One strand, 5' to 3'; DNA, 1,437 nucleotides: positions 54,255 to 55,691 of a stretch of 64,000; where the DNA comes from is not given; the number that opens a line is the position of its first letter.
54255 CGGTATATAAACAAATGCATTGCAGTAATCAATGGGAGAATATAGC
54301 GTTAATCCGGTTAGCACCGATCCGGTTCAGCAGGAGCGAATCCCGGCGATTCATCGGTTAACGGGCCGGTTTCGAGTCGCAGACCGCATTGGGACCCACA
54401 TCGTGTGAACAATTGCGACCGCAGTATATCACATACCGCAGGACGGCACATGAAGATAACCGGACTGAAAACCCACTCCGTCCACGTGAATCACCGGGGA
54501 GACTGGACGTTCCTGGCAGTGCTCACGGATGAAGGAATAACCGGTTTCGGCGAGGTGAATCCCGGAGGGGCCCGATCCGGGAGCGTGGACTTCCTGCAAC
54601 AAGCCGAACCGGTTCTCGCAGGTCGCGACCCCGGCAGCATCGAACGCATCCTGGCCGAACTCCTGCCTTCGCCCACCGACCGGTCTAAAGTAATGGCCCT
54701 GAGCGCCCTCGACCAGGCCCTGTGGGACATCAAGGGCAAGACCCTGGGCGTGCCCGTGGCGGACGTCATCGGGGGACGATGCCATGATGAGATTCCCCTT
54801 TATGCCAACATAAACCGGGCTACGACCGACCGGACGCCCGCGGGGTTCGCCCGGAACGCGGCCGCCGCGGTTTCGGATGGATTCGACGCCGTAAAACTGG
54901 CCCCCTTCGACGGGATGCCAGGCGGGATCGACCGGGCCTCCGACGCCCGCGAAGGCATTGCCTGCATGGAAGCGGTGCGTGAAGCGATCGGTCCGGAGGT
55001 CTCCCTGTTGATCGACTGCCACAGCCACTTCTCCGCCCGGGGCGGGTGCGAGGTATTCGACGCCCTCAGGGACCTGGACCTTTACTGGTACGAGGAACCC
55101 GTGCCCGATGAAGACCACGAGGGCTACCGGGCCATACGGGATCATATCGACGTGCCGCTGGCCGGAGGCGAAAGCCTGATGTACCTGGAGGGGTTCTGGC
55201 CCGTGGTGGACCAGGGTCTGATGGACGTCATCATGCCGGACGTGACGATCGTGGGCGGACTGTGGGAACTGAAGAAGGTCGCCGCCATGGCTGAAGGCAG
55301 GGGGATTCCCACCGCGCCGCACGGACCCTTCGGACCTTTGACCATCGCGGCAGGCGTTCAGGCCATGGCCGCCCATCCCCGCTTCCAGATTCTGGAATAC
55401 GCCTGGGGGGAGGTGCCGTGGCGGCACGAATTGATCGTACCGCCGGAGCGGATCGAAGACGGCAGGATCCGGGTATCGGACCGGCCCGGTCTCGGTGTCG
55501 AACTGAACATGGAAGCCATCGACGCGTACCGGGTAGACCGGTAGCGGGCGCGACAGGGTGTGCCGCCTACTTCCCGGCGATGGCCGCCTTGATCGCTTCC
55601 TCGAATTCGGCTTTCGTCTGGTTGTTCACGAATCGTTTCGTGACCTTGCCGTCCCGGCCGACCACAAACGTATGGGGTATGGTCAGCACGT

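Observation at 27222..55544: Paralog-rich oxidative catabolic neighbourhood with no regulator or transporter signature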

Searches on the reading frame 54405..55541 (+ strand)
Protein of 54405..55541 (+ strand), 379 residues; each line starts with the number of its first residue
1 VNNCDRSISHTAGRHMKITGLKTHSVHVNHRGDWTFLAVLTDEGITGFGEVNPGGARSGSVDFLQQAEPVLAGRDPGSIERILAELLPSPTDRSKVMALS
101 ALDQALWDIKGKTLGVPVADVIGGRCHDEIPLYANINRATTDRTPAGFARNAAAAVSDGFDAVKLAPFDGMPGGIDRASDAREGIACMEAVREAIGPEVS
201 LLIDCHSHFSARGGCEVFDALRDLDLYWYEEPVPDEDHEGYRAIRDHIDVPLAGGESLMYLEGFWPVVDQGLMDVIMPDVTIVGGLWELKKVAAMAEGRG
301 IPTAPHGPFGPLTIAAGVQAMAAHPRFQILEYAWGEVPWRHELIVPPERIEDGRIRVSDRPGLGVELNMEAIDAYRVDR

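Call 7: search_protein_families(library=pfam, proteins=[window:54405-55541:+])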
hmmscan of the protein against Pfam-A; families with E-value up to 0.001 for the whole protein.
window:54405-55541:+ (379 aa): 2 families
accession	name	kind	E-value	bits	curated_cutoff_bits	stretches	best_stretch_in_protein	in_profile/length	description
PF13378.12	MR_MLE_C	-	4.2e-60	203.6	29.4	1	148-370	2-218/219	Enolase C-terminal domain-like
PF02746.21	MR_MLE_N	-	2.9e-14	53.7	22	1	25-123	19-117/117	Mandelate racemase / muconate lactonizing enzyme, N-terminal domain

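Call 15: search_protein_families(library=ncbifam, proteins=[window:54405-55541:+], max_evalue=0.00001)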
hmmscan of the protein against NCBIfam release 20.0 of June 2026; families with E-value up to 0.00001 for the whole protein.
window:54405-55541:+ (379 aa): 14 families
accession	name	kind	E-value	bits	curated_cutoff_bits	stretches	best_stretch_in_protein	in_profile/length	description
NF040790.2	glucon_galact_dh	equivalog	1.5e-65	221.5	750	1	37-378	28-372/390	bifunctional D-gluconate/D-galactonate dehydratase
NF010624.0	PRK14017.1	equivalog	6.1e-62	209.9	311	1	16-373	1-358/382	galactonate dehydratase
NF043051.1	ManoateDhtManD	equivalog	2.9e-47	161.4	550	2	187-377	194-385/403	D-mannonate dehydratase ManD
NF011654.0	PRK15072.1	subfamily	6.1e-44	150.5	430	2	187-376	195-385/404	D-galactonate dehydratase family protein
NF047820.1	TalGalacDh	equivalog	2.3e-37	128.8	500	1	38-371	42-360/371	L-talarate/galactarate dehydratase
TIGR02534.1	mucon_cyclo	subfamily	1.6e-31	109.7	334.95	1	36-376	31-366/368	muconate/chloromuconate family cycloisomerase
NF011968.0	PRK15440.1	equivalog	1e-30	106.9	393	1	41-370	66-386/395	L-rhamnonate dehydratase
NF040866.1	AraD_Arch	equivalog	5.2e-29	101.4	650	1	35-377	35-371/372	arabinonate dehydratase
NF043002.1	HProlDhtase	equivalog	6.8e-24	84.4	500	1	33-372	32-359/366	cis-3-hydroxy-L-proline dehydratase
TIGR01928.1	menC_lowGC_arch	equivalog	1.4e-09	37.4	200.65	0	197-297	173-272/325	o-succinylbenzoate synthase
TIGR03247.1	glucar-dehydr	equivalog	1.4e-08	33.9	828.7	0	342-374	372-404/441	glucarate dehydratase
NF041118.1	A_G_epim_Thtga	equivalog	1e-06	28.1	500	1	38-259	35-244/341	L-Ala-D/L-Glu epimerase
NF042940.1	racemase_DgcA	equivalog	2.3e-06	27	400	0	38-260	29-225/323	N-acetyl-D-Glu racemase DgcA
NF002782.0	PRK02901.1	equivalog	7.1e-06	25.2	288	1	177-326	113-260/328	o-succinylbenzoate synthase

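Call 58: search_solved_structures(query=window:54450-55541:+, max_evalue=1e-40)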
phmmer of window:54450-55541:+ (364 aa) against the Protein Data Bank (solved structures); distinct sequences matched with E-value up to 1e-40: 6.
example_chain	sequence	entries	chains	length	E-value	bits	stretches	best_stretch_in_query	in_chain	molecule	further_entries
4e4u_A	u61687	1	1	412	3.6e-44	154.5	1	1-358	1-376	Mandalate racemase/muconate lactonizing enzyme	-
4j3z_A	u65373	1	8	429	1.6e-43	152.3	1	19-361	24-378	Mandelate racemase/muconate lactonizing enzyme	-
2qq6_A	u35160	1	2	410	2.4e-42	148.5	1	31-361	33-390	Mandelate racemase/muconate lactonizing enzyme-like protein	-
4ggb_A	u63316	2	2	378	1.2e-41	146.1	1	20-362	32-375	Putative uncharacterized protein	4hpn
2poz_A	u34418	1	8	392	1.3e-41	146.1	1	2-360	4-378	Putative dehydratase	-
4e5t_A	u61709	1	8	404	1.6e-41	145.7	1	19-356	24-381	Mandelate racemase / muconate lactonizing enzyme, C-terminal domain protein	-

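Call 66: find_homologous_proteins(query=window:54450-55541:+, max_evalue=1e-30)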
Query window:54450-55541:+ (364 aa): 3697 proteins with E <= 1e-30 among 8000 candidates; the best 120 are listed.
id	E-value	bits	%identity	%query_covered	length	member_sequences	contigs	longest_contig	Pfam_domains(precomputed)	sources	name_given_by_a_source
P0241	5.4e-227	771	92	100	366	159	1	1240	PF13378.13,PF02746.22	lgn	-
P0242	4.1e-217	739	89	100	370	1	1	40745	PF13378.13,PF02746.22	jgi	-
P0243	1.4e-214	730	87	100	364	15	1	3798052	PF13378.13,PF02746.22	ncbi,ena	-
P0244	3.0e-203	693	82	100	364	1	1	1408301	PF13378.13,PF02746.22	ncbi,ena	-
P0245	3.4e-195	666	77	100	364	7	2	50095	PF13378.13,PF02746.22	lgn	-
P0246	8.8e-184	629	74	100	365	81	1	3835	PF13378.13,PF02746.22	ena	-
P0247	1.5e-180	618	73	99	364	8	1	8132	PF13378.13,PF02746.22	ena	-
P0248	5.3e-180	616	73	99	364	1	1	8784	PF13378.13,PF02746.22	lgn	-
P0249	1.2e-178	612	71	100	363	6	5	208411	PF13378.13,PF02746.22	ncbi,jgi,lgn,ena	-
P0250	5.6e-156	537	65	100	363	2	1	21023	PF13378.13,PF02746.22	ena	-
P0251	2.2e-146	506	60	99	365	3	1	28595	PF13378.13,PF02746.22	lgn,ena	-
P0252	7.2e-146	504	85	70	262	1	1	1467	PF13378.13,PF02746.22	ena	-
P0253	2.4e-145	502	62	99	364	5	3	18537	PF13378.13,PF02746.22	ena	-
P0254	5.3e-145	501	92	64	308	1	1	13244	PF13378.13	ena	-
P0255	5.9e-145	501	60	98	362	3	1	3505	PF13378.13,PF02746.22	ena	-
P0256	6.6e-145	501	61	99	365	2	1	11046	PF13378.13,PF02746.22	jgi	-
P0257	1.5e-144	500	60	98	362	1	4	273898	PF13378.13,PF02746.22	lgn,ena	-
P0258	2.3e-144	499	60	99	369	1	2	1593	PF13378.13,PF02746.22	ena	-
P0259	2.2e-143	496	62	98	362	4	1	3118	PF13378.13,PF02746.22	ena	-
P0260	6.1e-143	494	61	100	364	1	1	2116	PF13378.13,PF02746.22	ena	-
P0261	1.7e-142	493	61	100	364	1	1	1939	PF13378.13,PF02746.22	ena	-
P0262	1.8e-142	493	60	99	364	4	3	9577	PF13378.13,PF02746.22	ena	-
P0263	4.7e-142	492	61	98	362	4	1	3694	PF13378.13,PF02746.22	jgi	-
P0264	1.3e-141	490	61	100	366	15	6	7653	PF13378.13,PF02746.22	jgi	jgi:galactonate dehydratase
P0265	1.8e-141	490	60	100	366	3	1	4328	PF13378.13,PF02746.22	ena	-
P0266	6.6e-141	488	58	99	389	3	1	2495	PF13378.13,PF02746.22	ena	-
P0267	2.4e-140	486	60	100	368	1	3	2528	PF13378.13,PF02746.22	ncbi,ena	-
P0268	1.2e-139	484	60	99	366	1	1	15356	PF13378.13,PF02746.22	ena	-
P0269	1.2e-139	484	60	99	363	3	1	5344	PF13378.13,PF02746.22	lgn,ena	-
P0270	1.8e-139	483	61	99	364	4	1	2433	PF13378.13,PF02746.22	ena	-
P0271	4.1e-139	482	61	100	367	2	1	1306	PF13378.13,PF02746.22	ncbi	-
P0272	4.4e-139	482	60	99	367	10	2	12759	PF13378.13,PF02746.22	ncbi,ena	-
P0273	4.6e-139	482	60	99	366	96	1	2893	PF13378.13,PF02746.22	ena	-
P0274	5.9e-139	481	60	99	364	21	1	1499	PF13378.13,PF02746.22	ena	-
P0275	1.5e-138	480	59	100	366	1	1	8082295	PF13378.13,PF02746.22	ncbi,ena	-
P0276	2.2e-138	479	59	99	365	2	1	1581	PF13378.13,PF02746.22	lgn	-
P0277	2.8e-138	479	60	100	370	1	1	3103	PF13378.13,PF02746.22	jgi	jgi:galactonate dehydratase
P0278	1.3e-137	477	60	100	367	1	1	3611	PF13378.13,PF02746.22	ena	-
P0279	4.9e-137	475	58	99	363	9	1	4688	PF13378.13,PF02746.22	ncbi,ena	-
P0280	6.6e-137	475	59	99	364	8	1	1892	PF13378.13,PF02746.22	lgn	-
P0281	2.8e-136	473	58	100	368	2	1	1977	PF13378.13,PF02746.22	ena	-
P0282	3.6e-136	472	60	99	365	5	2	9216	PF13378.13,PF02746.22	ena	-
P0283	5.1e-136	472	59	99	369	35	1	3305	PF13378.13,PF02746.22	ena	-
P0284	2.3e-135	470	58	100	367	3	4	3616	PF13378.13,PF02746.22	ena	-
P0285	5.2e-135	468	59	99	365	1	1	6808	PF13378.13,PF02746.22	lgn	-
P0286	1.8e-134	467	59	99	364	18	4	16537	PF13378.13,PF02746.22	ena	-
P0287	1.0e-133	464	57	99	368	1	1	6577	PF13378.13,PF02746.22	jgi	jgi:galactonate dehydratase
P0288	2.7e-133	463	57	99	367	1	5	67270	PF13378.13,PF02746.22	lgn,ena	-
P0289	8.9e-133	461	56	100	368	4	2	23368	PF13378.13,PF02746.22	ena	-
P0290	1.0e-132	461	58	100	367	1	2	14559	PF13378.13,PF02746.22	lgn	-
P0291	3.7e-132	459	55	100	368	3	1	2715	PF13378.13,PF02746.22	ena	-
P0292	1.2e-131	457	58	99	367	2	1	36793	PF13378.13,PF02746.22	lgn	-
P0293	1.7e-131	457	58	100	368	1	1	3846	PF13378.13,PF02746.22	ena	-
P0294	3.1e-131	456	57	100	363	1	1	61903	PF13378.13,PF02746.22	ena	-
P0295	3.7e-131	456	57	99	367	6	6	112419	PF13378.13,PF02746.22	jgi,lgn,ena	-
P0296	4.7e-131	455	57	100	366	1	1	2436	PF13378.13,PF02746.22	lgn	-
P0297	7.9e-131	455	56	100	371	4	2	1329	PF13378.13,PF02746.22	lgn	-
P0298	4.7e-130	452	57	99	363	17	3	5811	PF13378.13,PF02746.22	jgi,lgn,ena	-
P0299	5.7e-130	452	57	99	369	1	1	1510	PF13378.13,PF02746.22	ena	-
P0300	6.7e-130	452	55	100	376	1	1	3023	PF13378.13,PF02746.22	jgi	-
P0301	9.0e-130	451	57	99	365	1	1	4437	PF13378.13,PF02746.22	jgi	jgi:galactonate dehydratase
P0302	3.2e-129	449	57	100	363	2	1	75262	PF13378.13,PF02746.22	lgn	-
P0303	8.6e-129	448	58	99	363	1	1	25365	PF13378.13,PF02746.22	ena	-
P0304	8.9e-129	448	57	99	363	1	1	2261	PF13378.13,PF02746.22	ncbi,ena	-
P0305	1.5e-128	447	55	100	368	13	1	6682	PF13378.13,PF02746.22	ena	-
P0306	1.6e-128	447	56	100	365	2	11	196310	PF13378.13,PF02746.22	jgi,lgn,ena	jgi:galactonate dehydratase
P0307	1.9e-128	447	56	100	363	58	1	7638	PF13378.13,PF02746.22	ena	-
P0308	1.9e-128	447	56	99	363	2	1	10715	PF13378.13,PF02746.22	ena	-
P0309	2.5e-128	446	56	100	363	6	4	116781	PF13378.13,PF02746.22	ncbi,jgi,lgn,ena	jgi:galactonate dehydratase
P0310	5.4e-128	445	56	99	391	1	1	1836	PF13378.13,PF02746.22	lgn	-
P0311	9.2e-128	445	55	100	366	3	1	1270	PF13378.13,PF02746.22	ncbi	-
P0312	1.7e-127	444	56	100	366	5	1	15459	PF13378.13,PF02746.22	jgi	-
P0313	2.8e-127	443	56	99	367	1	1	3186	PF13378.13,PF02746.22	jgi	-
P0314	3.3e-127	443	56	99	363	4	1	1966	PF13378.13,PF02746.22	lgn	-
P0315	5.7e-127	442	55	100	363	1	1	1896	PF13378.13,PF02746.22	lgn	-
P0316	6.8e-127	442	55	99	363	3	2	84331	PF13378.13,PF02746.22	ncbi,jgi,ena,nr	ncbi:MAG: mandelate racemase/muconate lactonizing enzyme family protein [Candidatus Latescibacteria 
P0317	7.7e-127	441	55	99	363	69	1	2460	PF13378.13,PF02746.22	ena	-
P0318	9.5e-127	441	55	100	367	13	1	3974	PF13378.13,PF02746.22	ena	-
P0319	1.0e-126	441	55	99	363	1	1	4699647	PF13378.13,PF02746.22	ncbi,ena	-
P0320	1.5e-126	441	55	99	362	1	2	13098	PF13378.13,PF02746.22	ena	-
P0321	1.6e-126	440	54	99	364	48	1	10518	PF13378.13,PF02746.22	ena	-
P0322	2.0e-126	440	56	100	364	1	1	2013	PF13378.13,PF02746.22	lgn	-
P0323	6.0e-126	439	56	99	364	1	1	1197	PF13378.13,PF02746.22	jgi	jgi:galactonate dehydratase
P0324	2.1e-125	437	56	99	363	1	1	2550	PF13378.13,PF02746.22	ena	-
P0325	2.3e-125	437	53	99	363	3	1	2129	PF13378.13,PF02746.22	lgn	-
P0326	4.6e-125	436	55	100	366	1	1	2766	PF13378.13,PF02746.22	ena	-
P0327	5.6e-125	435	53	100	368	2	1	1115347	PF13378.13,PF02746.22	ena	-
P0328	6.7e-125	435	55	99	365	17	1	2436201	PF13378.13,PF02746.22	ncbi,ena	-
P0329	7.0e-125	435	55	99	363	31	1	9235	PF13378.13,PF02746.22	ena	-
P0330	8.6e-125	435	55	100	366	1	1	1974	PF13378.13,PF02746.22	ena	-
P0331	1.0e-124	434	55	99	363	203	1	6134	PF13378.13,PF02746.22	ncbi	-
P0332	1.4e-124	434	54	99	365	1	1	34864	PF13378.13,PF02746.22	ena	-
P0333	1.5e-124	434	55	100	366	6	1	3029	PF13378.13,PF02746.22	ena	-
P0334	4.1e-124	433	54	100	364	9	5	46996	PF13378.13,PF02746.22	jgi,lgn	jgi:galactonate dehydratase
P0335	4.7e-124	432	55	99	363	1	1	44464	PF13378.13,PF02746.22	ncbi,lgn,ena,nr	ncbi:MAG: hypothetical protein GKR89_26680 [Candidatus Latescibacteria bacterium]|nr:hypothetical pr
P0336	4.8e-124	432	54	100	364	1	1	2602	PF13378.13,PF02746.22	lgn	-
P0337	5.5e-124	432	54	100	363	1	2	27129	PF13378.13,PF02746.22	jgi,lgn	jgi:galactonate dehydratase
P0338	6.6e-124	432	56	99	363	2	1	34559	PF13378.13,PF02746.22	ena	-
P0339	7.8e-124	432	55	100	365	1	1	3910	PF13378.13,PF02746.22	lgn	-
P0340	8.0e-124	432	55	99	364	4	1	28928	PF13378.13,PF02746.22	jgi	jgi:galactonate dehydratase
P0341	2.3e-123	430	56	99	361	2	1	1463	PF13378.13,PF02746.22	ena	-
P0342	2.6e-123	430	56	99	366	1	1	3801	PF13378.13,PF02746.22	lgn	-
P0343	2.9e-123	430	55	99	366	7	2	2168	PF13378.13,PF02746.22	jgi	jgi:galactonate dehydratase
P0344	1.2e-122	428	53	99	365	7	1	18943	PF13378.13,PF02746.22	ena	-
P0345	1.6e-122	427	54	99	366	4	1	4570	PF13378.13,PF02746.22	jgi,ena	-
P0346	2.2e-122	427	54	99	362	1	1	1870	PF13378.13,PF02746.22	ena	-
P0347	2.4e-122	427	53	100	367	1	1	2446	PF13378.13,PF02746.22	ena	-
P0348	4.7e-122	426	54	99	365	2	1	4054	PF13378.13,PF02746.22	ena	-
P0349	5.7e-122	425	53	99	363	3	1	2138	PF13378.13,PF02746.22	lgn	-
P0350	6.6e-122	425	55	100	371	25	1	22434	PF13378.13,PF02746.22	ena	-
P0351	7.3e-122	425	55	99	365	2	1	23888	PF13378.13,PF02746.22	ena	-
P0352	7.9e-122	425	54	100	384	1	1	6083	PF13378.13,PF02746.22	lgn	-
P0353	1.1e-121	424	55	99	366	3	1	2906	PF13378.13,PF02746.22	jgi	jgi:galactonate dehydratase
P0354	1.2e-121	424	53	99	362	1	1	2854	PF13378.13,PF02746.22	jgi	-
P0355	1.4e-121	424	55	99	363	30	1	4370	PF13378.13,PF02746.22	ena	-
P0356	2.2e-121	423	53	99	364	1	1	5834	PF13378.13,PF02746.22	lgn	-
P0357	2.4e-121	423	55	100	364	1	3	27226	PF13378.13,PF02746.22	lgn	-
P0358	2.9e-121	423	55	100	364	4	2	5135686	PF13378.13,PF02746.22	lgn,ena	-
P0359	3.6e-121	423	53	100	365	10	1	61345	PF13378.13,PF02746.22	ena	-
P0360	4.4e-121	423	56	97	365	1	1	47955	PF13378.13,PF02746.22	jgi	jgi:galactonate dehydratase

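Call 67: find_encoding_contigs(protein=P0250, flank=8000, max_places=1)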
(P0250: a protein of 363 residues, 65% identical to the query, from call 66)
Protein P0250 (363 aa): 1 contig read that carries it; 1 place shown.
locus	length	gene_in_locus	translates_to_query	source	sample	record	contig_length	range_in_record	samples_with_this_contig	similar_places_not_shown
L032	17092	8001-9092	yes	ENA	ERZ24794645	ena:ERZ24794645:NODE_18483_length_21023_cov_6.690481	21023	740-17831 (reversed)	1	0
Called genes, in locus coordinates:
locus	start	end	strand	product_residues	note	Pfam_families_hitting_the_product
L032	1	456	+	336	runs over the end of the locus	PF01370:Epimerase, PF04321:RmlD_sub_bind, PF16363:GDP_Man_Dehyd (weak)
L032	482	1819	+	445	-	PF00202:Aminotran_3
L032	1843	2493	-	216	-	PF01551:Peptidase_M23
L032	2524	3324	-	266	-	PF13489:Methyltransf_23, PF13847:Methyltransf_31, PF08241:Methyltransf_11, PF08242:Methyltransf_12, PF13649:Methyltransf_25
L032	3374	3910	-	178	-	PF00588:SpoU_methylase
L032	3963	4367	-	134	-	-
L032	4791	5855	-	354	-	PF00389:2-Hacid_dh, PF02826:2-Hacid_dh_C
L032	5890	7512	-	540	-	PF01019:G_glu_transpept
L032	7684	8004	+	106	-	PF02810:SEC-C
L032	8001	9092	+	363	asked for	PF02746:MR_MLE_N, PF13378:MR_MLE_C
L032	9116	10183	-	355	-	-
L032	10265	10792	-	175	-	-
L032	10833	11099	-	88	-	-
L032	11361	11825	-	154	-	-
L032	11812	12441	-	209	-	PF07638:Sigma70_ECF, PF04542:Sigma70_r2, PF08281:Sigma70_r4_2, PF04545:Sigma70_r4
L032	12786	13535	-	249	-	PF13098:Thioredoxin_2 (faint), PF00578:AhpC-TSA, PF08534:Redoxin, PF00085:Thioredoxin (weak), PF13905:Thioredoxin_8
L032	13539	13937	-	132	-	PF02627:CMD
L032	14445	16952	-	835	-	PF12704:MacB_PCD, PF02687:FtsX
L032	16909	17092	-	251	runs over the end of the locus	PF00005:ABC_tran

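Call 68: find_encoding_contigs(protein=P0257, flank=8000, max_places=1)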
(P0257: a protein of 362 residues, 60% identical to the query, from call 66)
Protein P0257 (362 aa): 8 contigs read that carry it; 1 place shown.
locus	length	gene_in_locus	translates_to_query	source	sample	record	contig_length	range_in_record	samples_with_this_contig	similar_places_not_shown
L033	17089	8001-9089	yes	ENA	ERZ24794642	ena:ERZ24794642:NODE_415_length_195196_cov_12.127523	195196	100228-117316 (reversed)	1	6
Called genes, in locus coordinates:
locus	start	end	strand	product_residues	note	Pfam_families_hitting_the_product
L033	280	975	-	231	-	PF00106:adh_short, PF08659:KR, PF13561:adh_short_C2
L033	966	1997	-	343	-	PF20903:SPL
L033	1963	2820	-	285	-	PF01048:PNP_UDP_1 (faint)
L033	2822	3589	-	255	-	PF00795:CN_hydrolase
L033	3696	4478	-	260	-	PF01261:AP_endonuc_2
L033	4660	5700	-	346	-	PF00389:2-Hacid_dh (weak), PF02826:2-Hacid_dh_C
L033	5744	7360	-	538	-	PF01019:G_glu_transpept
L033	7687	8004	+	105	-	PF02810:SEC-C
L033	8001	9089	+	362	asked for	PF02746:MR_MLE_N, PF13378:MR_MLE_C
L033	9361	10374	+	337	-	PF08240:ADH_N, PF00107:ADH_zinc_N, PF13602:ADH_zinc_N_2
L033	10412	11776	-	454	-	PF11806:Enterochelin_N, PF00756:Esterase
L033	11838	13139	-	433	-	PF00374:NiFeSe_Hases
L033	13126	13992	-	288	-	PF01058:Oxidored_q6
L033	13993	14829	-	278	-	PF00175:NAD_binding_1, PF10418:DHODB_Fe-S_bind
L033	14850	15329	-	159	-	PF00027:cNMP_binding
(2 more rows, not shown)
